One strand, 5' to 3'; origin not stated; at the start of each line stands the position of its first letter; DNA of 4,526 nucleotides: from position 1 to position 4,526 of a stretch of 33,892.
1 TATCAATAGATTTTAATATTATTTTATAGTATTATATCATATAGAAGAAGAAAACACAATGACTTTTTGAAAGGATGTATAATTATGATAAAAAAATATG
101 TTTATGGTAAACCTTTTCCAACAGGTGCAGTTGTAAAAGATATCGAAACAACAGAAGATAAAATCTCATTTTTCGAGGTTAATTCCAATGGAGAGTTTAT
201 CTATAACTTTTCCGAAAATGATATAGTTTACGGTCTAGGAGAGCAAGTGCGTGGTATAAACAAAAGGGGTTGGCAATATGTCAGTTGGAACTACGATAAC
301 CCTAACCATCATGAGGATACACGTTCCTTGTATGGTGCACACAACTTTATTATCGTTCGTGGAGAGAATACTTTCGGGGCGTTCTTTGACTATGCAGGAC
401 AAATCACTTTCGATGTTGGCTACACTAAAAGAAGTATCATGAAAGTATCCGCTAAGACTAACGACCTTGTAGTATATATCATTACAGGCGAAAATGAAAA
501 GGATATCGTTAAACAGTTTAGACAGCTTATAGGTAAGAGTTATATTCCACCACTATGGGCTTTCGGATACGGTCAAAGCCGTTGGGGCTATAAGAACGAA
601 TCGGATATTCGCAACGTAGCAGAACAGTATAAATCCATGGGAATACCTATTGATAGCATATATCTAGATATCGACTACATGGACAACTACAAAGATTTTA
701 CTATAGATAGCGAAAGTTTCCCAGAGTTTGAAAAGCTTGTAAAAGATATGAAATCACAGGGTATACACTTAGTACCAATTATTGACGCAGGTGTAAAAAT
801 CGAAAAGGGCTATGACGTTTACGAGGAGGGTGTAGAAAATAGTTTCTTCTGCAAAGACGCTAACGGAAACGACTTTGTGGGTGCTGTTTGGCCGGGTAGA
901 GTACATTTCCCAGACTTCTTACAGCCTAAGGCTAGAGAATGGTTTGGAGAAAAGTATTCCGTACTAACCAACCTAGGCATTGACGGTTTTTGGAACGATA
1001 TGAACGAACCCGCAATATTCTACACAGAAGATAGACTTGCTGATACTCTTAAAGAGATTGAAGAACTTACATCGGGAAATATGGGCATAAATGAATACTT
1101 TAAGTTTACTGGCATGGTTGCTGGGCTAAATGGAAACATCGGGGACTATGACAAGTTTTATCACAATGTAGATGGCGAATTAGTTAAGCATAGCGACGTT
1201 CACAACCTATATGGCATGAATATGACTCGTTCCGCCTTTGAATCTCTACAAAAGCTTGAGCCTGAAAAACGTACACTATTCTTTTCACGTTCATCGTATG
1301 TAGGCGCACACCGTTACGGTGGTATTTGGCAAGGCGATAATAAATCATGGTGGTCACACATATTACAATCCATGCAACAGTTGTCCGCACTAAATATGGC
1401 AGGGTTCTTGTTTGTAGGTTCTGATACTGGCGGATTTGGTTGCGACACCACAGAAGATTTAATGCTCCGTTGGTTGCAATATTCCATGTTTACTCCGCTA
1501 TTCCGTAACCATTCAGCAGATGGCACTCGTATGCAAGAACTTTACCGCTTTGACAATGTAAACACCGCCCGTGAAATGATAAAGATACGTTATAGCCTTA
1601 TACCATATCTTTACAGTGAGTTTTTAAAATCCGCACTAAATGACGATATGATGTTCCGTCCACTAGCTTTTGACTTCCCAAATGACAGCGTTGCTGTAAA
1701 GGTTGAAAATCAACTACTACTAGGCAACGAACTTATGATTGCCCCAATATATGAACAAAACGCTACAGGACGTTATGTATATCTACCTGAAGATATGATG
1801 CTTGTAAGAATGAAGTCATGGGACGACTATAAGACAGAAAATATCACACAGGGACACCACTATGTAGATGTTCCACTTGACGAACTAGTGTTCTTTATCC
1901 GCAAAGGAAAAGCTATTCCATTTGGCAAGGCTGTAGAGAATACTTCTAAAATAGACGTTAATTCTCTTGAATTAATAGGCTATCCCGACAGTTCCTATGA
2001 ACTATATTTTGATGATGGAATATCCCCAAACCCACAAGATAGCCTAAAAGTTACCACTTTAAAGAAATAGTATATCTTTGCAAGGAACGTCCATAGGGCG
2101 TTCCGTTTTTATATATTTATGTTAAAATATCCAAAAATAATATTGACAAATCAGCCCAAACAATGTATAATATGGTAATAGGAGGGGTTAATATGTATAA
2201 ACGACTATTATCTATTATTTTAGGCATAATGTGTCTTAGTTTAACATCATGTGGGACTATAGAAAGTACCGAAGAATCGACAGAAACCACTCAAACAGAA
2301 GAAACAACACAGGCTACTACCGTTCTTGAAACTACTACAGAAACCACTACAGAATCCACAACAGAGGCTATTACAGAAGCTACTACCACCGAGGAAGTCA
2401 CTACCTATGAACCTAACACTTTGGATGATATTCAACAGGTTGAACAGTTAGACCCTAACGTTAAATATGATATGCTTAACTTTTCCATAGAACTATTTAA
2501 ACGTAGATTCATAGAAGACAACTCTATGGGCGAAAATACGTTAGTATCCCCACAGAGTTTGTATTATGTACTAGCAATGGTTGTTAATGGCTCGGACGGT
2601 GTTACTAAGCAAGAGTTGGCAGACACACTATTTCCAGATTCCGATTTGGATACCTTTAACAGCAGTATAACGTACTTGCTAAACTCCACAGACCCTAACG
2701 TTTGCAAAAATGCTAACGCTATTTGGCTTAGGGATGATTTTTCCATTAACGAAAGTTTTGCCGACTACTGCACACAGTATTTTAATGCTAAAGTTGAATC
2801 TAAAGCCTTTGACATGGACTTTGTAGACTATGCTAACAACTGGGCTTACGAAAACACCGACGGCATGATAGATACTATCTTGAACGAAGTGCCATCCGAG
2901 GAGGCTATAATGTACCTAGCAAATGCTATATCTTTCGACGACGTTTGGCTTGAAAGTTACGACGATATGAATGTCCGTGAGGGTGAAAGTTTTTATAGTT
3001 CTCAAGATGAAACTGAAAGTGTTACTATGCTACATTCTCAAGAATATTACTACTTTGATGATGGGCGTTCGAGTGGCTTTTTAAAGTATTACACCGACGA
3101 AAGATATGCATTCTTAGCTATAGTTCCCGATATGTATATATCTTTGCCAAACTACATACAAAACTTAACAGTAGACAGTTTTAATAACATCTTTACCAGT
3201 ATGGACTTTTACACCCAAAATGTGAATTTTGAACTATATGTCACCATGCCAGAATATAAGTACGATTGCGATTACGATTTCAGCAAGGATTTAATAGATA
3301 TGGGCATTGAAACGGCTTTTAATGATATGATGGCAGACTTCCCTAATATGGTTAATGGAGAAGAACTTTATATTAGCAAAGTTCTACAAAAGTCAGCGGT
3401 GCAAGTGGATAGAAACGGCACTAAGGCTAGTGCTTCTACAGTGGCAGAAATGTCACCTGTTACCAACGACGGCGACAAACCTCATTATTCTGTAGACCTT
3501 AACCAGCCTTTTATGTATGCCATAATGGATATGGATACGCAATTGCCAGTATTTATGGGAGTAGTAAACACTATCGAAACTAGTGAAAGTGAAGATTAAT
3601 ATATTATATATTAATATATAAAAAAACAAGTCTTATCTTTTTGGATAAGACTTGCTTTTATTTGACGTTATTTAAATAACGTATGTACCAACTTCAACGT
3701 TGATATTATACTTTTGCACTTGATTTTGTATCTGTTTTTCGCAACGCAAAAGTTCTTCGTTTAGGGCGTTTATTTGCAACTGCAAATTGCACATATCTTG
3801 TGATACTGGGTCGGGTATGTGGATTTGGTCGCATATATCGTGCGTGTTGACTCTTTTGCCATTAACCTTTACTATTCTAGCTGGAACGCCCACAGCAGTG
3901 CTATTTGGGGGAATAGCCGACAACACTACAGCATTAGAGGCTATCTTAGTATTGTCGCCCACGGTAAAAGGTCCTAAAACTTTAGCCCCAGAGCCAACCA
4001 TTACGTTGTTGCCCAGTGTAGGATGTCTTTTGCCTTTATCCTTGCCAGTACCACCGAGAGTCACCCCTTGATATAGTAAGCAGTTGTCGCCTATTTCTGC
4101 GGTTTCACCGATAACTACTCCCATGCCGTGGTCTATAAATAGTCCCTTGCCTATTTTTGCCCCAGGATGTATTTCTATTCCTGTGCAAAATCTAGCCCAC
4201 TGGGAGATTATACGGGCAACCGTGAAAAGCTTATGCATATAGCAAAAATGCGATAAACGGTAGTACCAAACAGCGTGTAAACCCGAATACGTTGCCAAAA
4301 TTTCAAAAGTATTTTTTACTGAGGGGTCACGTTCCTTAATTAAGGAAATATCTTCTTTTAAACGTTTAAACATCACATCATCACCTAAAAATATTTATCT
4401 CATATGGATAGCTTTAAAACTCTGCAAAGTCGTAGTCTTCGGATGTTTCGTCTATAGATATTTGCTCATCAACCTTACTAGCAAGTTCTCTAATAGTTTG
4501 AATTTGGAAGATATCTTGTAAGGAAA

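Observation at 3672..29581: Roughly 24.6-kb operon for an aryl-capped, three-cysteine (poly-thiazoline) NRPS product in a low-GC Firmicute, with its own PPTase, transporters, precursor gene and regulator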

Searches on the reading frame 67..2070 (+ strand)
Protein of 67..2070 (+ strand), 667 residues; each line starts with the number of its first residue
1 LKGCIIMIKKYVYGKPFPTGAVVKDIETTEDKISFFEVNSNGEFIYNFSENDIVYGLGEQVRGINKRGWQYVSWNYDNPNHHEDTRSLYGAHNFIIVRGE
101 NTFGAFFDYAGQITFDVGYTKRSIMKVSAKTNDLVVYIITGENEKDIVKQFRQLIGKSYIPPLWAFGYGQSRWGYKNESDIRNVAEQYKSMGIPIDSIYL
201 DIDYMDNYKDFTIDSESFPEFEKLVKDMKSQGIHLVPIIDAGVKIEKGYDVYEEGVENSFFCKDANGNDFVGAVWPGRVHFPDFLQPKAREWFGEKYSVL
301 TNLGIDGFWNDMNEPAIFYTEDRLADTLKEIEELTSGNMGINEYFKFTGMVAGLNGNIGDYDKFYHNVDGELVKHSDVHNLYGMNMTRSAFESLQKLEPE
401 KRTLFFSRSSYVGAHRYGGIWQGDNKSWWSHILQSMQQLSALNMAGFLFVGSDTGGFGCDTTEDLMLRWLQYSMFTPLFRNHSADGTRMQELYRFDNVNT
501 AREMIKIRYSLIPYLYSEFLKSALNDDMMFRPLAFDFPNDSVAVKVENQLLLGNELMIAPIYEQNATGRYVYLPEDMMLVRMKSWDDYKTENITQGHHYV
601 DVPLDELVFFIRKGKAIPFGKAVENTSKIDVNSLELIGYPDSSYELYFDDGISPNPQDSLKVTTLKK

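Call 4: search_protein_families(library=pfam, proteins=[window:67-2070:+])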
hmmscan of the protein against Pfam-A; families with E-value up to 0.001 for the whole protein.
window:67-2070:+ (667 aa): 3 families
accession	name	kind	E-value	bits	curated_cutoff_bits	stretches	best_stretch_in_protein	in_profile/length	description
PF01055.32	Glyco_hydro_31_2nd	-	1.8e-112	376.4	23.5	1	159-517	2-327/328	Glycosyl hydrolases family 31 TIM-barrel domain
PF21365.3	Glyco_hydro_31_3rd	-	6.4e-18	65.5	24.4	1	527-617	2-87/87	Glycosyl hydrolase family 31 C-terminal domain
PF13802.12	Gal_mutarotas_2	-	9.3e-15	55.8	27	1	47-116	113-184/184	Glycosyl hydrolase 31 N-terminal galactose mutarotase-like domain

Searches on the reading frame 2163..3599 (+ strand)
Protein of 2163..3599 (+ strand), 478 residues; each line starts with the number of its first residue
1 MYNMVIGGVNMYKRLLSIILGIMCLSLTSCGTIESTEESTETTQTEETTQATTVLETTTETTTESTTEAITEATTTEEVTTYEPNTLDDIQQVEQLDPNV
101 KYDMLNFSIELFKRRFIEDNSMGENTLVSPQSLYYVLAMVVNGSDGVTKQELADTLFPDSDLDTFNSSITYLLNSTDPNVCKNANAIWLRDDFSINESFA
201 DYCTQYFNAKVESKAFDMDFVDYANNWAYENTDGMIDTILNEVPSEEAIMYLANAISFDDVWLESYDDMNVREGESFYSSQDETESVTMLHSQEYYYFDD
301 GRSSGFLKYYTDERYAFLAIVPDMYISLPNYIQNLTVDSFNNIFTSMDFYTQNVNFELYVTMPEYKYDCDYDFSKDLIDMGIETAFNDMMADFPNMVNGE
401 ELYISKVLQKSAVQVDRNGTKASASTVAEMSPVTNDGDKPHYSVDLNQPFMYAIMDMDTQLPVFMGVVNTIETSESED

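Call 4: search_protein_families(library=pfam, proteins=[window:2163-3599:+])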
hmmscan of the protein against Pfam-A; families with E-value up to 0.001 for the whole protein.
window:2163-3599:+ (478 aa): 1 family
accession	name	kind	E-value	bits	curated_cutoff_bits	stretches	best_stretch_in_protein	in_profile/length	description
PF00079.25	Serpin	-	3.9e-66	224.2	27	1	106-469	5-368/370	Serpin (serine protease inhibitor)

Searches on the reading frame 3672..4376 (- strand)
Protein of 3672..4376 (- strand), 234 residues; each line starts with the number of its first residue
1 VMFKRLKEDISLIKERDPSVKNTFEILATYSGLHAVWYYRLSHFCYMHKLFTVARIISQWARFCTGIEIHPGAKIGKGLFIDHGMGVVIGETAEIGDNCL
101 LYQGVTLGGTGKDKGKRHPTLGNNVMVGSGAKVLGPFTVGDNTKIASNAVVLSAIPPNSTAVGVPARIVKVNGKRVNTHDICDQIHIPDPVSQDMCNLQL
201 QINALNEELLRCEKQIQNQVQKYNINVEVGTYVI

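Call 4: search_protein_families(library=pfam, proteins=[window:3672-4376:-])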
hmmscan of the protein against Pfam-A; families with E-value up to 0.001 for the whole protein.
window:3672-4376:- (234 aa): 2 families
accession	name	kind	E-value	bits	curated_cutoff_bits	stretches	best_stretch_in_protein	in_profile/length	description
PF00132.30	Hexapep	-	5.5e-15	54.8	27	2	118-151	1-34/36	Bacterial transferase hexapeptide (six repeats)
PF14602.12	Hexapep_2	-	3.4e-06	27.1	27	0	121-152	4-33/34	Hexapeptide repeat of succinyl-transferase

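Call 14: search_protein_families(library=ncbifam, proteins=[window:3672-4376:-], max_evalue=0.001)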
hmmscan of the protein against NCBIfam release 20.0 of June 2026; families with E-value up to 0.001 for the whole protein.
window:3672-4376:- (234 aa): 30 families (the best 25 are shown)
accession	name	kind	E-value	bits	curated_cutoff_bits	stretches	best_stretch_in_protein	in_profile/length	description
NF041874.1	EPS_EpsC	equivalog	4.3e-75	251.1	150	1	6-171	1-166/168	serine O-acetyltransferase EpsC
TIGR01172.1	cysE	equivalog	6.4e-72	240.9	210.65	1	7-167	2-162/162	serine O-acetyltransferase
NF008349.0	PRK11132.1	equivalog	1.4e-47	162.1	397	1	4-179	79-254/273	serine O-acetyltransferase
NF007564.0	PRK10191.1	equivalog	2.1e-16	59.8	196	1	50-168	44-158/162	colanic acid biosynthesis acetyltransferase WcaB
TIGR04016.1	WcaB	equivalog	2.6e-16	59.5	194.65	1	62-168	37-142/146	colanic acid biosynthesis acetyltransferase WcaB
TIGR03570.1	NeuD_NnaD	subfamily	1.3e-14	54.3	160.8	1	63-167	108-202/202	NeuD/PglB/VioB family sugar acetyltransferase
TIGR03532.1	DapD_Ac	equivalog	2.1e-14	53.7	231.75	1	59-176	103-219/231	2,3,4,5-tetrahydropyridine-2,6-dicarboxylate N-acetyltransferase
NF007076.0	PRK09527.1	equivalog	5.2e-12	45.6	347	1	74-174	77-187/203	galactoside O-acetyltransferase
NF002060.0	PRK00892.1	subfamily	6.1e-11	42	207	2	120-174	265-320/345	UDP-3-O-(3-hydroxymyristoyl)glucosamine N-acyltransferase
TIGR01853.1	lipid_A_lpxD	equivalog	1.6e-10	40.4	242.5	1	120-172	256-308/325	UDP-3-O-(3-hydroxymyristoyl)glucosamine N-acyltransferase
NF007499.0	PRK10092.1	equivalog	1.3e-08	34.8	314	1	94-170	95-181/183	maltose O-acetyltransferase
NF007240.0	PRK09677.1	equivalog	4.4e-08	32.8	243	1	120-174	132-186/192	putative lipopolysaccharide biosynthesis O-acetyl transferase WbbJ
TIGR03308.1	phn_thr-fam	hypoth_equivalog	2.7e-07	30.6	201.65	1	116-171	106-161/204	phosphonate metabolim protein, transferase hexapeptide repeat family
NF010935.0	PRK14355.1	equivalog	1e-06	27.6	718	1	113-170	391-449/459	bifunctional UDP-N-acetylglucosamine diphosphorylase/glucosamine-1-phosphate N-acetyltransferase GlmU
TIGR02353.1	NRPS_term_dom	equivalog_domain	3.1e-06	25.9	423.1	1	72-178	112-222/695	Pls/PosA family non-ribosomal peptide synthetase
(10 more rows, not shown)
